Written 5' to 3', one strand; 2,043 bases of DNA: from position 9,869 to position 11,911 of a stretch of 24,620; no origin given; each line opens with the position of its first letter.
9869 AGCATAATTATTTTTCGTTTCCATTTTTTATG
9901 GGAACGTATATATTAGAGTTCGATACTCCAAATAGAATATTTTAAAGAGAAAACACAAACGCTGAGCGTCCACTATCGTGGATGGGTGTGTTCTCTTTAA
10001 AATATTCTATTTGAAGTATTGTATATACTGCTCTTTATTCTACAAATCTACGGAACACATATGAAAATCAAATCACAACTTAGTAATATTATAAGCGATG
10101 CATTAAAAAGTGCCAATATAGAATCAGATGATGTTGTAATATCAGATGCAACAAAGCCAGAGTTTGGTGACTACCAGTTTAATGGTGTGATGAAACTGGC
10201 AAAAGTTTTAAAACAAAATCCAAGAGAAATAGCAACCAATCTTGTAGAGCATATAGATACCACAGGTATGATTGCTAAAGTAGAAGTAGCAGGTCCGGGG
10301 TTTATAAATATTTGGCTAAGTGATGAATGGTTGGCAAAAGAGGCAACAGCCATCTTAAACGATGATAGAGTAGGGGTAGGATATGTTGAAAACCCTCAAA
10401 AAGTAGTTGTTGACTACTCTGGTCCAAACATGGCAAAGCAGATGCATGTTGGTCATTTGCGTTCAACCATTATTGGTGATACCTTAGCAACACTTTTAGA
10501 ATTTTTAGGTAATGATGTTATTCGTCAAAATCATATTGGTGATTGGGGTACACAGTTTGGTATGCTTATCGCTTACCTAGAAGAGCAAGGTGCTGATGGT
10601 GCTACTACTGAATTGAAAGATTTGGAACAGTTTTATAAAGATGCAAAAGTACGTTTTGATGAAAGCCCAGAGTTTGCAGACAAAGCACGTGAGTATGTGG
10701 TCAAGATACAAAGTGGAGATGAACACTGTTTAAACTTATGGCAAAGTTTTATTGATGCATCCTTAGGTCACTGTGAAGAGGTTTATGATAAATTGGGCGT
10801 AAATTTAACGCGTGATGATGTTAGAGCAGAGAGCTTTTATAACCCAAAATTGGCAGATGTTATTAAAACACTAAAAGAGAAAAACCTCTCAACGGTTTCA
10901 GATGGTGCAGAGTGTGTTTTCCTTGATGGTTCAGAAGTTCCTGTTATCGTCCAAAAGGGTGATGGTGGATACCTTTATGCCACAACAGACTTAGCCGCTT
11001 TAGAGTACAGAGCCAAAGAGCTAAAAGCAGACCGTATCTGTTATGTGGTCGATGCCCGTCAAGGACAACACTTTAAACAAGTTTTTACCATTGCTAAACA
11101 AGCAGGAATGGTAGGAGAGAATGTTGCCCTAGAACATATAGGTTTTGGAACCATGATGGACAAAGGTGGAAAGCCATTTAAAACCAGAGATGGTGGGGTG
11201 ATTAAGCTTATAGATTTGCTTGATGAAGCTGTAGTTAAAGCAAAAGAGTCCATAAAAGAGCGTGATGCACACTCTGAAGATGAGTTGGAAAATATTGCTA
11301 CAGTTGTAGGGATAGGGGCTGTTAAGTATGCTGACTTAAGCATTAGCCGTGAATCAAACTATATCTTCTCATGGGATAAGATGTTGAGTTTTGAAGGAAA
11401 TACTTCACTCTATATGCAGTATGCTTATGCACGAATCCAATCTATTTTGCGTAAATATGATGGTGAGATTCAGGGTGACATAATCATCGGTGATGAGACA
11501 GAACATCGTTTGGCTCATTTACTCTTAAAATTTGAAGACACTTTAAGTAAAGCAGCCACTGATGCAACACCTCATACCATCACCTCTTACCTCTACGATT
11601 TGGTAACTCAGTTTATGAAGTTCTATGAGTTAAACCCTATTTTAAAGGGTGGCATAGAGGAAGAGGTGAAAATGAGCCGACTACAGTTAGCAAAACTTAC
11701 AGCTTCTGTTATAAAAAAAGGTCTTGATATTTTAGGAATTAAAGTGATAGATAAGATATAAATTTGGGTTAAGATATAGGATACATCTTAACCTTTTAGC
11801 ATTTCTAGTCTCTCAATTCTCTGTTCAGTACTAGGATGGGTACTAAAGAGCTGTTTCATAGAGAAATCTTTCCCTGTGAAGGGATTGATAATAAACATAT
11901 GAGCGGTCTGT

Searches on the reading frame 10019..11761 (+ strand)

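Call 33: search_protein_families(library=pfam, proteins=[window:10019-11761:+], max_evalue=0.0001)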
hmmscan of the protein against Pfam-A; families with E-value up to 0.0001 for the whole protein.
window:10019-11761:+ (580 aa): 3 families
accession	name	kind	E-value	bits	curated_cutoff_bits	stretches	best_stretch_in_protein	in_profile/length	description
PF00750.26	tRNA-synt_1d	-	1.7e-127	425.6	23.3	1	111-452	4-349/349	tRNA synthetases class I (R), catalytic domain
PF05746.21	DALR_1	-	7.3e-30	103.9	22.3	1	466-580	1-117/117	DALR anticodon binding domain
PF03485.21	Arg_tRNA_synt_N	-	2.5e-26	92.5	21.5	1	20-99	2-84/85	Arginyl tRNA synthetase N terminal domain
